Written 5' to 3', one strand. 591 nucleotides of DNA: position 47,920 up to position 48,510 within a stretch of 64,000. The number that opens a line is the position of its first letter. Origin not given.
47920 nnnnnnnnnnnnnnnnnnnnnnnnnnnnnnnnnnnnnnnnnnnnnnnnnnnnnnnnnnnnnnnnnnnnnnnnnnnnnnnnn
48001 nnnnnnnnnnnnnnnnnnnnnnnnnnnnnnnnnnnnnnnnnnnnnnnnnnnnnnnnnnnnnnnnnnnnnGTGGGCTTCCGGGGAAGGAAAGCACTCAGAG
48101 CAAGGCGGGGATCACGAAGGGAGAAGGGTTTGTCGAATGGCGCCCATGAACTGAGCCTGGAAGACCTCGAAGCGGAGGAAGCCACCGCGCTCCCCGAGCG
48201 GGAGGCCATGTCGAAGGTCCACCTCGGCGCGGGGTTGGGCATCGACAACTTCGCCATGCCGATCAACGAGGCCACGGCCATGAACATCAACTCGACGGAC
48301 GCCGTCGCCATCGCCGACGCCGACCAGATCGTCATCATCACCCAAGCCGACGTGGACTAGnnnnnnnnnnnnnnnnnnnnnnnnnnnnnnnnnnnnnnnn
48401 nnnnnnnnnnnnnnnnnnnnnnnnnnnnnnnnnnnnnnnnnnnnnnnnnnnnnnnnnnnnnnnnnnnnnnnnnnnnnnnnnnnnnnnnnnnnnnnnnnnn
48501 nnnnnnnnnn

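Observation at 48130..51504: Three tandem paralogous acidic repeat peptides with a shared leader-like N-terminus, followed by an M50 protease and a secreted CxxC protein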

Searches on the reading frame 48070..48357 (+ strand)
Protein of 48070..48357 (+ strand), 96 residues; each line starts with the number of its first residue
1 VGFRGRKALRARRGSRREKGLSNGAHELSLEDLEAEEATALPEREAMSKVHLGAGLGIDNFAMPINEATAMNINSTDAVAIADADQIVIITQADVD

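Call 3: search_protein_families(library=pfam, max_evalue=1, proteins=[window:48070-48357:+])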
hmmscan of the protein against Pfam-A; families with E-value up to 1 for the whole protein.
seq(96 aa): 2 families
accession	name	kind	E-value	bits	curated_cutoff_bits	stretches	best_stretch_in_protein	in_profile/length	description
PF01256.23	Carb_kinase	-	0.027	14.4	27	1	28-93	48-108/242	NAD(P)H-hydrate dehydratase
PF20594.3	DUF6794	-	0.12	12.8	27.1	1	30-60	16-46/83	Domain of unknown function (DUF6794)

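Call 4: search_protein_families(library=ncbifam, max_evalue=1, proteins=[window:48070-48357:+])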
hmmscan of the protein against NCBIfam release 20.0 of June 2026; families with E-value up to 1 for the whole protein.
seq(96 aa): 0 families

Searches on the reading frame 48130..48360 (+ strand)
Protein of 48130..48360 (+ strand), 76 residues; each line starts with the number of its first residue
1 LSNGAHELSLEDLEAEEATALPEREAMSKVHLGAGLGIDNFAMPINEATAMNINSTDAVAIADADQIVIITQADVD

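Call 15: find_related_loci(query=A1, collection=genome_contigs, flank=10000)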
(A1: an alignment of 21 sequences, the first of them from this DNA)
Query A1 (76 aa) in genome_contigs; peptide patterns used: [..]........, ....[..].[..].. (x = any residue, [..] = any of these).
599 stretches matched a pattern (row limit reached: there are more); 93 encode a relative of the query (tblastn E <= 1e-3); the best 80 are kept; 80 distinct loci.
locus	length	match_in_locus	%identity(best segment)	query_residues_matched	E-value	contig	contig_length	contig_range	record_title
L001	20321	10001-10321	86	1-76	5e-39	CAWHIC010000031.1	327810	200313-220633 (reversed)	MAG: uncultured Acidimicrobiia bacterium isolate MFD01916.bin.2.63 genome assembly, contig: contig_6797, whole genome sh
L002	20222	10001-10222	88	3-76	2e-38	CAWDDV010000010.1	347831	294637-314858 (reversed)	MAG: uncultured Acidimicrobiia bacterium isolate MFD04935.bin.3.53 genome assembly, contig: contig_3960, whole genome sh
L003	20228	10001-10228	84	1-76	1e-37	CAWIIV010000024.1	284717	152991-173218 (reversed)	MAG: uncultured Acidimicrobiia bacterium isolate MFD04212.bin.2.164 genome assembly, contig: contig_8190, whole genome s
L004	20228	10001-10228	82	1-76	7e-36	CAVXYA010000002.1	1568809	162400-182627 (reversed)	MAG: uncultured Acidimicrobiia bacterium isolate MFD04935.bin.1.119 genome assembly, contig: contig_133, whole genome sh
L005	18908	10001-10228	78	1-76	2e-34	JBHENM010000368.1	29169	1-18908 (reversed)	MAG: Acidimicrobiales bacterium isolate S5_bin.14.orig S5_k141_1866870, whole genome shotgun sequence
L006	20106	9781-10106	74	1-76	6e-31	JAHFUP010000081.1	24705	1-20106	MAG: Acidimicrobiia bacterium isolate nzgw82 NODE_1832_length_24706_cov_70.886394, whole genome shotgun sequence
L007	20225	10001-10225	72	1-76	1e-29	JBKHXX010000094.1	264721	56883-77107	MAG: Acidimicrobiia bacterium isolate N_bin.3.orig k127_754139, whole genome shotgun sequence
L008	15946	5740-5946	67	7-76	2e-24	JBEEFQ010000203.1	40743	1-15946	MAG: Actinomycetota bacterium isolate BP_98 scaffold_1993864, whole genome shotgun sequence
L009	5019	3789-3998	63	8-76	2e-22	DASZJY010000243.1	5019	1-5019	MAG TPA_asm: Acidimicrobiales bacterium isolate SMAG_U6641 k141_44931, whole genome shotgun sequence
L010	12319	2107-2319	61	5-76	1e-21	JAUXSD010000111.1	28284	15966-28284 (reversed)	MAG: Solirubrobacteraceae bacterium isolate C12_metabat.bin.40 C12_k141_209884, whole genome shotgun sequence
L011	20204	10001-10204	67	8-76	1e-21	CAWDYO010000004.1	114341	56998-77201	MAG: uncultured Actinomycetes bacterium isolate MFD04212.bin.2.165 genome assembly, contig: contig_13420, whole genome s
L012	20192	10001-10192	64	11-76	4e-21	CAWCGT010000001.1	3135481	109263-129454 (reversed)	MAG: uncultured Microthrixaceae bacterium isolate MFD01275.bin.2.1 genome assembly, contig: contig_4380, whole genome sh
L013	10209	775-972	58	8-76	6e-21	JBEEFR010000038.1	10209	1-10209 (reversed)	MAG: Actinomycetota bacterium isolate BP_97 scaffold_4174811, whole genome shotgun sequence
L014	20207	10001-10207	60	7-76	3e-20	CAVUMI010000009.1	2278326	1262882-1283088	MAG: uncultured Actinomycetes bacterium isolate MFD04212.bin.2.169 genome assembly, contig: contig_5148, whole genome sh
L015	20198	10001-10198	58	8-76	8e-20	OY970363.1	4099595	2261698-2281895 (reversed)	MAG: uncultured Actinomycetes bacterium isolate MFD04212.bin.c.7 genome assembly, chromosome: 1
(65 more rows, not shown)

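Call 22: search_solved_structures(query=A1, max_evalue=10)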
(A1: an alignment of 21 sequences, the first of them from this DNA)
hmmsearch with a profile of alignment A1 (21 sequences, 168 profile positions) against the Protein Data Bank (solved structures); distinct sequences matched with E-value up to 10: 0.

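Call 58: search_protein_families(library=padloc, max_evalue=0.01, proteins=[window:48130-48360:+])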
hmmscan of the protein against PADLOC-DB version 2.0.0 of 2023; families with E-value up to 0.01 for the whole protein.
window:48130-48360:+ (76 aa): 0 families
